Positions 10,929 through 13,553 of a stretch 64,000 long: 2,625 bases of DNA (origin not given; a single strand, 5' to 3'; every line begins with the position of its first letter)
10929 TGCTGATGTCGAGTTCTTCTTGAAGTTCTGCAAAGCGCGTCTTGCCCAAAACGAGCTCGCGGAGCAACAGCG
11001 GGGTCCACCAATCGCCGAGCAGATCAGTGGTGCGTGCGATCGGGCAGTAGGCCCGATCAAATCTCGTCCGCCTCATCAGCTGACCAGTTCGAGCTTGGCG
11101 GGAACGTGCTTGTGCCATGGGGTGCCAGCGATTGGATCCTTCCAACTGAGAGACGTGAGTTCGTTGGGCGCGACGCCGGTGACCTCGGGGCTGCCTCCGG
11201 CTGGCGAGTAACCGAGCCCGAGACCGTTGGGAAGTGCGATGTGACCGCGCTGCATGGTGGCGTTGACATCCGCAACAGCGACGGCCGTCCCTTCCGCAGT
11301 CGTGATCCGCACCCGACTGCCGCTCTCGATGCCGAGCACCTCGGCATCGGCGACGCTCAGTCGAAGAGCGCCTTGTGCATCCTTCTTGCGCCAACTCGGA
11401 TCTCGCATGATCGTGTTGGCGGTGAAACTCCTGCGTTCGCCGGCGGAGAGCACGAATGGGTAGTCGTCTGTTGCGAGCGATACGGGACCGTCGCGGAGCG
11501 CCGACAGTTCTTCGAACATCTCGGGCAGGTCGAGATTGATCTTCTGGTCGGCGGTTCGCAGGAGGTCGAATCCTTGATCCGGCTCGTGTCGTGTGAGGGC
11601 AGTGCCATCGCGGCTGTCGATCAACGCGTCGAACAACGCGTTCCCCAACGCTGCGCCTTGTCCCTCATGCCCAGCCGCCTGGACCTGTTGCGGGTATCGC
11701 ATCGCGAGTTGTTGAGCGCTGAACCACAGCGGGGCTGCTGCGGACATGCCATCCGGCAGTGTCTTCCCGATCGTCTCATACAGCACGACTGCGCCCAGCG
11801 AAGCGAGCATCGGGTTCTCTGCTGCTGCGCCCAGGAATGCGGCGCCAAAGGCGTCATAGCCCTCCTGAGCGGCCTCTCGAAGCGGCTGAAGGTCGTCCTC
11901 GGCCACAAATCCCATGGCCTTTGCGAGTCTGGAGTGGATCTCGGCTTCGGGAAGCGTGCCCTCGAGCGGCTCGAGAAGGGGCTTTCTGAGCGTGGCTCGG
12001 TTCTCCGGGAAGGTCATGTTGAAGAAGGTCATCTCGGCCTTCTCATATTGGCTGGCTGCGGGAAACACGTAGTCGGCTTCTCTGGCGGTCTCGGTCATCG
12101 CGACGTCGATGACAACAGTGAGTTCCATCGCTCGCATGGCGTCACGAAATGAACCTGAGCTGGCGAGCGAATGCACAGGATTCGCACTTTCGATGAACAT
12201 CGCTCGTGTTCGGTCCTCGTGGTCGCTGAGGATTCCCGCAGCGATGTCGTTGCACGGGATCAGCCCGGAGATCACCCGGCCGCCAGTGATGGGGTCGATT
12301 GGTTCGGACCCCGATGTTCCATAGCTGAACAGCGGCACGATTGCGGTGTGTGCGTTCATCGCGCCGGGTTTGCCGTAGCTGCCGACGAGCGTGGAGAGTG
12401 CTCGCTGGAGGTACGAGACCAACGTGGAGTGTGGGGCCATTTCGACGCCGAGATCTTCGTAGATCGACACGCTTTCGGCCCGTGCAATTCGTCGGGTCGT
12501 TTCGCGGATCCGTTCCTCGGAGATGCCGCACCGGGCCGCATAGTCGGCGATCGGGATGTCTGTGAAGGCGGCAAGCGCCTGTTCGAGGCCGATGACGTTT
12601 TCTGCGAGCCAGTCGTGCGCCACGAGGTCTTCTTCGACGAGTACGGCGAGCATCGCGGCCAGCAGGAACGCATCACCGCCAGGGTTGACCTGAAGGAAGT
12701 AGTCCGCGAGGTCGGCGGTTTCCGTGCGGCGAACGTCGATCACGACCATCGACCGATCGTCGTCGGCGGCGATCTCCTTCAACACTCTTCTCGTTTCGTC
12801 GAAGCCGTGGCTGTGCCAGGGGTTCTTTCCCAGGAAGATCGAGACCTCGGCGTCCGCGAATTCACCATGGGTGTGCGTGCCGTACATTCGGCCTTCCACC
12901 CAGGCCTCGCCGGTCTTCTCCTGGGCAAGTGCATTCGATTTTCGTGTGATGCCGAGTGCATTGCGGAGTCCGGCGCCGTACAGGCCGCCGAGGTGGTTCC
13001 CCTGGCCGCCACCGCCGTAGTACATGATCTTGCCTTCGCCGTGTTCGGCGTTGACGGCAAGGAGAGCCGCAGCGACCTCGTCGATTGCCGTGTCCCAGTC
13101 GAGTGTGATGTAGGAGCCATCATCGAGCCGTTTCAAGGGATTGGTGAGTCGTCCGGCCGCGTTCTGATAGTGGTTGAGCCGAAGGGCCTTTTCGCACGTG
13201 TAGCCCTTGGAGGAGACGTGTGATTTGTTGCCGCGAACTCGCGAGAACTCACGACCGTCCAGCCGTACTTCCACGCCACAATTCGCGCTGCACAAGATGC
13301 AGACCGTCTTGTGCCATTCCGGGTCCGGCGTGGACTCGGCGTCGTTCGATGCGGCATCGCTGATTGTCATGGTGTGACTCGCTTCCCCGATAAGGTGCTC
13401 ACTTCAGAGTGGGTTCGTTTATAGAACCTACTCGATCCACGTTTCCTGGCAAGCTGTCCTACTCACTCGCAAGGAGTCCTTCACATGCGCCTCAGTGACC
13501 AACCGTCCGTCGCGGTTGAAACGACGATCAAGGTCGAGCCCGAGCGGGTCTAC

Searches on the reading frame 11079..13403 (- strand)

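Call 21: search_protein_families(library=pfam, proteins=[window:11079-13403:-], max_evalue=0.0001)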
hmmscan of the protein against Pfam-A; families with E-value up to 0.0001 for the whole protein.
window:11079-13403:- (775 aa): 3 families
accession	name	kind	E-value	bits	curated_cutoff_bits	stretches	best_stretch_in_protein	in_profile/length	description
PF00384.28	Molybdopterin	-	2.1e-23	83.3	24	1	85-461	1-322/353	Molybdopterin oxidoreductase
PF01568.27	Molydop_binding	-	6.4e-15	55.6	26.8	1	650-768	1-110/110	Molydopterin dinucleotide binding domain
PF04879.21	Molybdop_Fe4S4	-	3.9e-10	40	22.7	1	29-77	2-50/55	Molybdopterin oxidoreductase Fe4S4 domain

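Call 59: search_protein_families(library=ncbifam, proteins=[window:11079-13370:-], max_evalue=0.00001)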
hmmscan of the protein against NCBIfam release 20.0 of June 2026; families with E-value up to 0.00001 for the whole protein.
window:11079-13370:- (764 aa): 26 families (the best 25 are shown)
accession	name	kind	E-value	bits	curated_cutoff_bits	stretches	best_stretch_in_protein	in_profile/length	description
TIGR01591.1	Fdh-alpha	equivalog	1.1e-57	195.6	666.25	2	22-337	1-316/672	formate dehydrogenase subunit alpha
NF047855.1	AssmNtatRedNasC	equivalog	6.2e-40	137.2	1100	2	19-325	20-331/708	assimilatory nitrate reductase catalytic subunit NasC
NF012032.0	PRK15488.1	equivalog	1.1e-35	122.8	694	2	12-302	36-324/759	thiosulfate reductase PhsA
NF041323.1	Nitr_red_NasA_Halo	equivalog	4.7e-31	108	1000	1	27-312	3-285/673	assimilatory nitrate reductase NasA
TIGR03479.1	DMSO_red_II_alp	subfamily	2.1e-30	105.5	984.75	2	57-257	103-305/913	molybdopterin-dependent oxidoreductase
NF041783.2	mnquin_red_QrcB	equivalog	7.6e-29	100.4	440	1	20-487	53-504/695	menaquinone reductase molybdopterin-binding-like subunit QrcB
TIGR02166.1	dmsA_ynfE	subfamily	4.3e-26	91.2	777.7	1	5-264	30-304/794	DMSO/selenate family reductase complex A subunit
NF011682.0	PRK15102.1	equivalog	2.9e-17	62.1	909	2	389-487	472-569/829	trimethylamine-N-oxide reductase TorA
TIGR00509.1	bisC_fam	subfamily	3.2e-17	62.1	1017.55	1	390-487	415-511/772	molybdopterin guanine dinucleotide-containing S/N-oxide reductase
TIGR02164.1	torA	equivalog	5.1e-16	58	1465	1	195-487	243-565/824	trimethylamine-N-oxide reductase TorA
TIGR03129.1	one_C_dehyd_B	equivalog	6e-16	58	327.8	1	64-245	36-214/421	formylmethanofuran dehydrogenase subunit B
TIGR01553.1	formate-DH-alph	equivalog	5.7e-14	50.8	814.2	1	20-256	45-301/1009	formate dehydrogenase-N subunit alpha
NF041884.1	selenate_YnfF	exception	2.5e-13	48.8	1650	1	14-268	37-309/798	selenate/tellurate reductase subunit YnfF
NF010055.0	PRK13532.1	equivalog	5.3e-13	48.1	904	1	12-260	35-292/830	nitrate reductase catalytic subunit NapA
TIGR01706.1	NAPA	equivalog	5.5e-13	48.1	930.55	1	14-260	37-292/830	periplasmic nitrate reductase subunit alpha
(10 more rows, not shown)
